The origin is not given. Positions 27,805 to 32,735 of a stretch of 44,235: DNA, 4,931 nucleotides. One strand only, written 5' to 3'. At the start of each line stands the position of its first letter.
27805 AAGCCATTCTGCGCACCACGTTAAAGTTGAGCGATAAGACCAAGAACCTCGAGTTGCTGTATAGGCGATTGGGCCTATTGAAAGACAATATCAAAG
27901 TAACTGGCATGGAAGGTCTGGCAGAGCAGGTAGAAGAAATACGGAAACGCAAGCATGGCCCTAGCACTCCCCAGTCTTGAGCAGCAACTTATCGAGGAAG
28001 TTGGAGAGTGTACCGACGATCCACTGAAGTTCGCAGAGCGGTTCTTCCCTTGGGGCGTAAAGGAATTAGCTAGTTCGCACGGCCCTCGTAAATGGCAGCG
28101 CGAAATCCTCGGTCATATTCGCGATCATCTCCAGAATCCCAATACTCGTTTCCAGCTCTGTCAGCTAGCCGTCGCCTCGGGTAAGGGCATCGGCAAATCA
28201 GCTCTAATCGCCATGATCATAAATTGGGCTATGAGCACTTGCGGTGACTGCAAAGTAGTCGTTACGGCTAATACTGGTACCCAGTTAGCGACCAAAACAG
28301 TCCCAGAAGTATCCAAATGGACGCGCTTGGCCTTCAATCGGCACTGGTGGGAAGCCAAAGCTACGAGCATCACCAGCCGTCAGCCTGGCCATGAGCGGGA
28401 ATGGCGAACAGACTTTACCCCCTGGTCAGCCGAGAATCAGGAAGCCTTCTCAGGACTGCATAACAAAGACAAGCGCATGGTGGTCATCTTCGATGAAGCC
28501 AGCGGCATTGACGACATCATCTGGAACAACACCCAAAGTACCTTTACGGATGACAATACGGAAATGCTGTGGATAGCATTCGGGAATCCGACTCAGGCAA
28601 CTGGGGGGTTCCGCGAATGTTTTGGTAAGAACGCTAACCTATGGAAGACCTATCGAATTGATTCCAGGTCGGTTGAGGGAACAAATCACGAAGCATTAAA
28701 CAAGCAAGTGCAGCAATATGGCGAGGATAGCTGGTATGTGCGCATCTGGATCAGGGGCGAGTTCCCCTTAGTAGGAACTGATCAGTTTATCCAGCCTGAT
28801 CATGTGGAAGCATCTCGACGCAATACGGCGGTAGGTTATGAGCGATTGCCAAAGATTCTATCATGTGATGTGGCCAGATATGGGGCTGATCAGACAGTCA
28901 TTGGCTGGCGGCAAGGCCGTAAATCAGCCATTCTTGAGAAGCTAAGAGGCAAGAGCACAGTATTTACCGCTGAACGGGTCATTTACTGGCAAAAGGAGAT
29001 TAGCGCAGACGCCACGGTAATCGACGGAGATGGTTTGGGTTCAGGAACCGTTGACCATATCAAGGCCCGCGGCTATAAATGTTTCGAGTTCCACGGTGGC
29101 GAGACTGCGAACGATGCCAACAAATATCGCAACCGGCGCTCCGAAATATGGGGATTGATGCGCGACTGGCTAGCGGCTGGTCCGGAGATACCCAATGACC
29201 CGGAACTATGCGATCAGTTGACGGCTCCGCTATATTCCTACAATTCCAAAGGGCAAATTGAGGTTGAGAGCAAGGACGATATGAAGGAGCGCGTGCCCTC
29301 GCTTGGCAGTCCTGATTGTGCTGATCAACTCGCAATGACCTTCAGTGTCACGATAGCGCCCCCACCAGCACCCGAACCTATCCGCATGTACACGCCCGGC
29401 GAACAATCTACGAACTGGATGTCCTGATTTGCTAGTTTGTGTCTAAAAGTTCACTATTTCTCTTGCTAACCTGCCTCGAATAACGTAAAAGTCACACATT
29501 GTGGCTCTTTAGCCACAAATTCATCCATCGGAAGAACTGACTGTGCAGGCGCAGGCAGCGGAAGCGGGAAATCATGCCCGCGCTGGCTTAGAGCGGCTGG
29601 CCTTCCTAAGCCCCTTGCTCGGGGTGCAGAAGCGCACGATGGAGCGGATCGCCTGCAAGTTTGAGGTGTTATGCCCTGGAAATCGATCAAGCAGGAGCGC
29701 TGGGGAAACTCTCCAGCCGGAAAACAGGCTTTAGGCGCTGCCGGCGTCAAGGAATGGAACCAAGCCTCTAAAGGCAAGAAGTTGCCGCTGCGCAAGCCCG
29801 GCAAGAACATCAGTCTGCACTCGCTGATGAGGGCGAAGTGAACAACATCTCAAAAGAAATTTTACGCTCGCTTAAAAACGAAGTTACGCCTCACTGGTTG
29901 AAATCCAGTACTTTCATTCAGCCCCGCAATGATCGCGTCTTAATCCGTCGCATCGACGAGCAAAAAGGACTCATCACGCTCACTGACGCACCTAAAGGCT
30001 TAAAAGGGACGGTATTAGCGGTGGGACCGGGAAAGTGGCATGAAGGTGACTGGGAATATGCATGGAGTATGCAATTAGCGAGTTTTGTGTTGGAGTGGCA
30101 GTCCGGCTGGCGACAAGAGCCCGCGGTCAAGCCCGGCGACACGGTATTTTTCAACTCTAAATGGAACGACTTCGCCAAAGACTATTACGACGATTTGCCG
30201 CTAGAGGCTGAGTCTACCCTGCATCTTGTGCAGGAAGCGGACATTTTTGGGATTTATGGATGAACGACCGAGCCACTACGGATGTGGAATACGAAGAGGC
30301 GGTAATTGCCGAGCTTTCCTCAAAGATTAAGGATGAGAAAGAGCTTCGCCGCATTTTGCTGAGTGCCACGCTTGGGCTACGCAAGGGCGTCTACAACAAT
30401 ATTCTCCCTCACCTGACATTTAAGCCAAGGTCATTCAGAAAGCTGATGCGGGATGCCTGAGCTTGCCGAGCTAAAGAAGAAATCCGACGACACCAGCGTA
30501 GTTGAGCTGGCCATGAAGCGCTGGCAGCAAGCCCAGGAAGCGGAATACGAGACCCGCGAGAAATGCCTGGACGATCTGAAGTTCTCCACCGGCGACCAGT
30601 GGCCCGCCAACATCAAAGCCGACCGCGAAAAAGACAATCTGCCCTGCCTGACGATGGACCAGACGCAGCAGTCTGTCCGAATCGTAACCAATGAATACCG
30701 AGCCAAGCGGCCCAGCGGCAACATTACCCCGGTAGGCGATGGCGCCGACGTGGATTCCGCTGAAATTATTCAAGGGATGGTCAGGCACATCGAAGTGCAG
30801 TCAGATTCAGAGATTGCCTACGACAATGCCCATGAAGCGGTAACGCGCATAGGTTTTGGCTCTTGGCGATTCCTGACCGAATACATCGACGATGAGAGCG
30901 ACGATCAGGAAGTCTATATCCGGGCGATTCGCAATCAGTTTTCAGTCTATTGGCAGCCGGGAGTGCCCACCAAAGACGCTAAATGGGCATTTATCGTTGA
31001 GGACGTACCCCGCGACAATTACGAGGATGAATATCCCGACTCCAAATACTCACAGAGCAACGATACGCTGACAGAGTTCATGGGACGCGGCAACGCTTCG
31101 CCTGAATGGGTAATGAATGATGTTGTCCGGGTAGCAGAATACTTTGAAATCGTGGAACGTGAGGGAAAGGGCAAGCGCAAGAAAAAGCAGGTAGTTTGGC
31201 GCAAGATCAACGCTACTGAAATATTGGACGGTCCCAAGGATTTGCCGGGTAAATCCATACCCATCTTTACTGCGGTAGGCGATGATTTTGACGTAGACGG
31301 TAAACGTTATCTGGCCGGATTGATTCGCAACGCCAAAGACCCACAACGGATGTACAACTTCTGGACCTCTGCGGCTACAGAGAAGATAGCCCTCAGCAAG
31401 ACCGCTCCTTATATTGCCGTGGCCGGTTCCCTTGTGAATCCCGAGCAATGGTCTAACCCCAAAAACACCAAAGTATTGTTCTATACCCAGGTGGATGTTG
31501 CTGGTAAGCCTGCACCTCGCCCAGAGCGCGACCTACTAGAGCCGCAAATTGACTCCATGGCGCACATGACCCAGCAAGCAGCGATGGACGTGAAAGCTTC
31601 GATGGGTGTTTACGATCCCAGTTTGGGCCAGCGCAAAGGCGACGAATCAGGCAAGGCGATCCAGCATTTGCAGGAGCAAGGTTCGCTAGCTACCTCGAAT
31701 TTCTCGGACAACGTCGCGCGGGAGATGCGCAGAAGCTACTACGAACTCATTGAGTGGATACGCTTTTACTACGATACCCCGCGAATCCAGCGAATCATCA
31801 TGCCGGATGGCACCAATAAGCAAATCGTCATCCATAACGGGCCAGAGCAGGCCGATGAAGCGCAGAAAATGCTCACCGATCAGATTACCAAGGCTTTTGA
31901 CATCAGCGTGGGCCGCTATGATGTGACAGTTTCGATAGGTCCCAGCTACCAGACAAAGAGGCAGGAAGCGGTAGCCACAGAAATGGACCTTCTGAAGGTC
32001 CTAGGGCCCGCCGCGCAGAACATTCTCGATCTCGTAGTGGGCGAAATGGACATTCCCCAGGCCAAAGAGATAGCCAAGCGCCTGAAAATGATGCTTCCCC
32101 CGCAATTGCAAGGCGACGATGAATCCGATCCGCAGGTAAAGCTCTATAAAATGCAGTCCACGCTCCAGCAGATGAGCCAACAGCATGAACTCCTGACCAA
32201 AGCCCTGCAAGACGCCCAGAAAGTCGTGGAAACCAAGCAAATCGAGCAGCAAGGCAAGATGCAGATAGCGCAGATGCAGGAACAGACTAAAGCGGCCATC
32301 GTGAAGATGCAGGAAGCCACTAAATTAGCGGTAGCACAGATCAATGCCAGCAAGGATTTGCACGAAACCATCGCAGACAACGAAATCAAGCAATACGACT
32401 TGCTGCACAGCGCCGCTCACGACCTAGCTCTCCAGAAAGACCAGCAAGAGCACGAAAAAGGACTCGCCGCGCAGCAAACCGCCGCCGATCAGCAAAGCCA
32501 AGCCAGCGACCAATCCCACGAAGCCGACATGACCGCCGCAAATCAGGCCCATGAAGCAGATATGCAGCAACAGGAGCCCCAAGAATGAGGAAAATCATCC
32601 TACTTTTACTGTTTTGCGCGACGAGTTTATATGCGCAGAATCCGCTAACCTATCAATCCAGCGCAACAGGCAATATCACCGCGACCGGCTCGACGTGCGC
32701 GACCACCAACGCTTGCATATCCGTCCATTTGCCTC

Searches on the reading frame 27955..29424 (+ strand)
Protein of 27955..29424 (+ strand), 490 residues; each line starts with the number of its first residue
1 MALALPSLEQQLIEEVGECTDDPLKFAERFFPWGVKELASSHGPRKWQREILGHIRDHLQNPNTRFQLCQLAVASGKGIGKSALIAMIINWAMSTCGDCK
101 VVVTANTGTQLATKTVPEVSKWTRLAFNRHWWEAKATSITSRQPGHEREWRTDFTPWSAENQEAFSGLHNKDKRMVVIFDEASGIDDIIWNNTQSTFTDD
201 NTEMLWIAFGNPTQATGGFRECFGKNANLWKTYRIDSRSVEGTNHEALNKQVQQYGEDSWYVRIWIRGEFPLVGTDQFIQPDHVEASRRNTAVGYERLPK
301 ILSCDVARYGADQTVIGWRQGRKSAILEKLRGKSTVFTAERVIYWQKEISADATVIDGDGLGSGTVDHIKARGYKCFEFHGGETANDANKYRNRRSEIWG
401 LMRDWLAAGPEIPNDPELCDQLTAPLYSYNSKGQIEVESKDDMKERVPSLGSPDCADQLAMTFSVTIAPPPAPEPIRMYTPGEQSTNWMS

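Call 26: search_protein_families(library=phrogs, proteins=[window:27955-29424:+], max_evalue=0.001)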
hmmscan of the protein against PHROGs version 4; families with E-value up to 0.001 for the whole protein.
window:27955-29424:+ (490 aa): 3 families
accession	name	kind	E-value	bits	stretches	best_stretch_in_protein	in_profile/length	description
phrog_5902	-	unknown function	4.3e-61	208.2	1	33-345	24-330/359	-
phrog_2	-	head and packaging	8.5e-32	111.8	1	38-465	261-589/807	terminase large subunit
phrog_20197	-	unknown function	0.00021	22.2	1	69-135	50-116/158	-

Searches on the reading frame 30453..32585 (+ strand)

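Call 26: search_protein_families(library=phrogs, proteins=[window:30453-32585:+], max_evalue=0.001)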
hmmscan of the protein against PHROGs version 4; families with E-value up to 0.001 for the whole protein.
window:30453-32585:+ (711 aa): 2 families
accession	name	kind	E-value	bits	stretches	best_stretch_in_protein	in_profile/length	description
phrog_156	-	head and packaging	1.7e-95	321.9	1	9-697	4-673/681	portal protein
phrog_14911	-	unknown function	2.3e-27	97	2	25-238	15-230/404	-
